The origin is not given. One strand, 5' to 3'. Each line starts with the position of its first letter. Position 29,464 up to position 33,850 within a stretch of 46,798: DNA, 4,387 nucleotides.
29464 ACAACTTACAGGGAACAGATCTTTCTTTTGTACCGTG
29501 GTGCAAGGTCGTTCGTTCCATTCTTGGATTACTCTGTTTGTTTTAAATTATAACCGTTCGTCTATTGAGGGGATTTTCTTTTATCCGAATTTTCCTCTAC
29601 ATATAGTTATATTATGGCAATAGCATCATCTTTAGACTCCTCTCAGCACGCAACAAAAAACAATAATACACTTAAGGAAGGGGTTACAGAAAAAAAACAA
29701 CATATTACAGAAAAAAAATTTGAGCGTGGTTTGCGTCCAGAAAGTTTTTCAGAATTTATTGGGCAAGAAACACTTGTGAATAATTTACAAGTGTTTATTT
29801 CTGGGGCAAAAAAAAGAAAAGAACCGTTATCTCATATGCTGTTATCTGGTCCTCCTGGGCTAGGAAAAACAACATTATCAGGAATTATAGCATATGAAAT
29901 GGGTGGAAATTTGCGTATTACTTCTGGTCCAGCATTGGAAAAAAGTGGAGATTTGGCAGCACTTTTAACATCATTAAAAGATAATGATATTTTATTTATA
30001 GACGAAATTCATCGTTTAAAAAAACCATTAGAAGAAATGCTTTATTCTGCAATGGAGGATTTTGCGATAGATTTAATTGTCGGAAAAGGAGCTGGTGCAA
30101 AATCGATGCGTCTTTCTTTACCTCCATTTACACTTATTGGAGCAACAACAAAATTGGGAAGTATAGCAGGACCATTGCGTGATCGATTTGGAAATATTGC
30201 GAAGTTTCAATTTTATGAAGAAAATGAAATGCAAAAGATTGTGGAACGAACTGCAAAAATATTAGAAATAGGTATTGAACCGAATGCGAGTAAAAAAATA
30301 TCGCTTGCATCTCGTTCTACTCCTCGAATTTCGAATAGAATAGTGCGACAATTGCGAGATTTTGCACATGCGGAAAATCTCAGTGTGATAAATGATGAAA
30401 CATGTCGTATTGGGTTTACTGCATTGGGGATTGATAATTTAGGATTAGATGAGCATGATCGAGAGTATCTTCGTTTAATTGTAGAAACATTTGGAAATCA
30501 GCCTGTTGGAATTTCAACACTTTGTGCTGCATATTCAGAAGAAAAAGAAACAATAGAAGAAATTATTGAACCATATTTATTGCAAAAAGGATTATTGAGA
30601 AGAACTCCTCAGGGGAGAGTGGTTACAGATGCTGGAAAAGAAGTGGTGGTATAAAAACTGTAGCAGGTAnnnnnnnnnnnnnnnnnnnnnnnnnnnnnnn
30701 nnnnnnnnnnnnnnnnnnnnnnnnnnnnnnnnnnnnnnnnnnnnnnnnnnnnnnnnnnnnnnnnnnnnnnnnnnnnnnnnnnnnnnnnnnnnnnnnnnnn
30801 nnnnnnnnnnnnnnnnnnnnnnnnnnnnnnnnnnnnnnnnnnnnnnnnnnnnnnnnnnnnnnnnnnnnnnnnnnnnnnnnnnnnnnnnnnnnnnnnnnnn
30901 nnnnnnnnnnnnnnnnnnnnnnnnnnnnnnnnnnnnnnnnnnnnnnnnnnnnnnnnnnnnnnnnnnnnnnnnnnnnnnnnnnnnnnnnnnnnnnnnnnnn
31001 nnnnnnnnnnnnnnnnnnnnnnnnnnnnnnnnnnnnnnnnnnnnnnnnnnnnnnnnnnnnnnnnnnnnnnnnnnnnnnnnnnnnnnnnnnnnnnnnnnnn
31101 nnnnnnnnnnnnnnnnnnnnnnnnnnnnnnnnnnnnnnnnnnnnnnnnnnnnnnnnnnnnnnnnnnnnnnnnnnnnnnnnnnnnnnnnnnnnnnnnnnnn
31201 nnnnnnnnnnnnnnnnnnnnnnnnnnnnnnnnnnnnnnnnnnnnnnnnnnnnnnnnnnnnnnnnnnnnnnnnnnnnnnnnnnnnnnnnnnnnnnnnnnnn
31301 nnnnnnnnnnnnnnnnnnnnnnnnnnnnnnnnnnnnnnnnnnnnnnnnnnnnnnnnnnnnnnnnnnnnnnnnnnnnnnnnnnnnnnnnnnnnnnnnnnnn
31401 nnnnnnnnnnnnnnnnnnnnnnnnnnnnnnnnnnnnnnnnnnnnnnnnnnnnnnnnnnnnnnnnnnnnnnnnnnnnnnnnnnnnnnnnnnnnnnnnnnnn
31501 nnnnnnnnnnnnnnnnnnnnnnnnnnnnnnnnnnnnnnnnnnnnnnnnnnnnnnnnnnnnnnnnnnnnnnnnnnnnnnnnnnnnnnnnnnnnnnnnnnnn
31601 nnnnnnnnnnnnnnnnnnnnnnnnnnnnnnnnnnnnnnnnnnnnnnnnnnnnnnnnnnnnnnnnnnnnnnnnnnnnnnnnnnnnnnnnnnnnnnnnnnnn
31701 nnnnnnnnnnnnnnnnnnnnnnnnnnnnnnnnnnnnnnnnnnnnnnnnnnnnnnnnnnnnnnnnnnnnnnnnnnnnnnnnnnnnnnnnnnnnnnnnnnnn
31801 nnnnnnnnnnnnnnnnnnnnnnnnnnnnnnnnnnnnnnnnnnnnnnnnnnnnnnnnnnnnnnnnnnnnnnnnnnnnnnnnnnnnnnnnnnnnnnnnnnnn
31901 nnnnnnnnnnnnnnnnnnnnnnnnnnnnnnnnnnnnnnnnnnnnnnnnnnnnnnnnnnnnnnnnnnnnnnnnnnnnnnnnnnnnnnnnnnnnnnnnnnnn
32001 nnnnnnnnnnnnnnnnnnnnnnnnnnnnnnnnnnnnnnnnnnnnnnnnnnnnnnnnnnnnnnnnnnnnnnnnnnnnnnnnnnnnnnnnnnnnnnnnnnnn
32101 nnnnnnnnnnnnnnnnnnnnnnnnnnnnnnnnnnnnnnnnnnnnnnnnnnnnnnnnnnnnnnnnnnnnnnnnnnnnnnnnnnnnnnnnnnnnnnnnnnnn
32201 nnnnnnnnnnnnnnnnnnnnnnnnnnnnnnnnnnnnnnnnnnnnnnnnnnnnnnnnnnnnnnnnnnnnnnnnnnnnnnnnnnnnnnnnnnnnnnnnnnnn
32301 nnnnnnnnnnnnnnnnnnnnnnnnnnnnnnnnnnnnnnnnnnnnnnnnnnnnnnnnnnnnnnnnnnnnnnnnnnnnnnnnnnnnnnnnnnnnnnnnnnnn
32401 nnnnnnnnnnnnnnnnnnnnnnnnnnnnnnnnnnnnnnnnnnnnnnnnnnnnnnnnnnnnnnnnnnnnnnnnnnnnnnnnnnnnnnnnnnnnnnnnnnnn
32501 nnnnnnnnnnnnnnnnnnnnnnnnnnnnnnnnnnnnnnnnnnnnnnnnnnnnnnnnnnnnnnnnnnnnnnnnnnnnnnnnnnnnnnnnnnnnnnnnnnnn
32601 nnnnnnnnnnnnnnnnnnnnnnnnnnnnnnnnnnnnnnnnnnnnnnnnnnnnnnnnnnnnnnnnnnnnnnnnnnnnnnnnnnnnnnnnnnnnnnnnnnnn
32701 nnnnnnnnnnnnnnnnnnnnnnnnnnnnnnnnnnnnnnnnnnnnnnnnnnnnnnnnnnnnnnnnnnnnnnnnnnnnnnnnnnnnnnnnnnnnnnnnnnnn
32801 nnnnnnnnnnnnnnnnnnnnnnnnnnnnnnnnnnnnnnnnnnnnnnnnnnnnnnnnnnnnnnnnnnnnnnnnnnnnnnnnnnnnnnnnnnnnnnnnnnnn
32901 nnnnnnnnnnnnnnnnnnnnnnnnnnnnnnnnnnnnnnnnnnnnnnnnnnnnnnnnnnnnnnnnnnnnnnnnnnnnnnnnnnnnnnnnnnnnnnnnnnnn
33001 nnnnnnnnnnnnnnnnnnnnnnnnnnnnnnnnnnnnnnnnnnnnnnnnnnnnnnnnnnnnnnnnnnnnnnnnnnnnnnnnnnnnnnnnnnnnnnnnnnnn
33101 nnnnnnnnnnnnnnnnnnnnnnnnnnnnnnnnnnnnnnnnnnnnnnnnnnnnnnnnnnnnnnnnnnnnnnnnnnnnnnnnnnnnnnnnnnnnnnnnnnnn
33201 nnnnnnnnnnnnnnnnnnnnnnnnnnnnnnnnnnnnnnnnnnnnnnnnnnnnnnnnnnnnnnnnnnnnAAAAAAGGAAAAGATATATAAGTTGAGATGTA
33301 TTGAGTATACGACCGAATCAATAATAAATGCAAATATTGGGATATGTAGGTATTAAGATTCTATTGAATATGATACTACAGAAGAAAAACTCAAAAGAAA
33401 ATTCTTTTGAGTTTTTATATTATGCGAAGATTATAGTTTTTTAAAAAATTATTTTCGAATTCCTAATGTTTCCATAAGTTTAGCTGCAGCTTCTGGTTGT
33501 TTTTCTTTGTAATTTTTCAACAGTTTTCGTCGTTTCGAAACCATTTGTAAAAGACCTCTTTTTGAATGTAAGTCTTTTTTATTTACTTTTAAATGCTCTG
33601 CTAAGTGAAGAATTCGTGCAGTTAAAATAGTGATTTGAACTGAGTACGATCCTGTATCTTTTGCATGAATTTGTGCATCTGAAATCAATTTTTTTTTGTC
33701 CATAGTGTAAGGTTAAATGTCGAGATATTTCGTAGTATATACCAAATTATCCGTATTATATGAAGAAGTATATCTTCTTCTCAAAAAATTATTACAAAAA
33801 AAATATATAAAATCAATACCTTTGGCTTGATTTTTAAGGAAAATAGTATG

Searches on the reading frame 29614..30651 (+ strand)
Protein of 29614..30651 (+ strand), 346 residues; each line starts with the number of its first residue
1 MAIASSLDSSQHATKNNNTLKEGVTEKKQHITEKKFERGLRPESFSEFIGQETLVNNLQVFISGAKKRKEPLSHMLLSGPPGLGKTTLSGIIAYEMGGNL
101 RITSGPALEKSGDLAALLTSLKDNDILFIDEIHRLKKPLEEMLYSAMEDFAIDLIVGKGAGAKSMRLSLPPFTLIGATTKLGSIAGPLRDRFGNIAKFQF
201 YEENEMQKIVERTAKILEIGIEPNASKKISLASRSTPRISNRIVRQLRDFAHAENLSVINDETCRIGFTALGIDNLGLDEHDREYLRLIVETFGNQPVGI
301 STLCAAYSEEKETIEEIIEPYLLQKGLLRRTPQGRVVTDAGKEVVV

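Call 86: search_protein_families(library=pfam, proteins=[window:29614-30651:+], max_evalue=0.00001)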
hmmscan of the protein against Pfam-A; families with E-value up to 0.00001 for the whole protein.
window:29614-30651:+ (346 aa): 5 families
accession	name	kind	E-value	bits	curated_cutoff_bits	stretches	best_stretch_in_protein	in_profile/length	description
PF05496.18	RuvB_N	-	1.5e-72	243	27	1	40-197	1-158/159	Holliday junction DNA helicase RuvB P-loop domain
PF05491.19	RuvB_C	-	2.4e-24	85.5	24.7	1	276-344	2-70/72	RuvB C-terminal winged helix domain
PF17864.7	AAA_lid_4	-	7.3e-19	67.8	27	1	201-274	1-74/74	RuvB AAA lid domain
PF00004.35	AAA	-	5.4e-18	66.1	21.2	1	75-198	1-129/131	ATPase family associated with various cellular activities (AAA)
PF07728.20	AAA_5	-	1.6e-06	28.6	22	0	74-192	1-139/139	AAA domain (dynein-related subfamily)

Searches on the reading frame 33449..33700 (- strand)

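Call 86: search_protein_families(library=pfam, proteins=[window:33449-33700:-], max_evalue=0.00001)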
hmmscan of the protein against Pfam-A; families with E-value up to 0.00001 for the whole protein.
window:33449-33700:- (83 aa): 1 family
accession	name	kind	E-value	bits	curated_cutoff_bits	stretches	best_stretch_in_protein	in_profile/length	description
PF00312.27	Ribosomal_S15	-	2.3e-28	98.6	31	1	2-82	1-81/81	Ribosomal protein S15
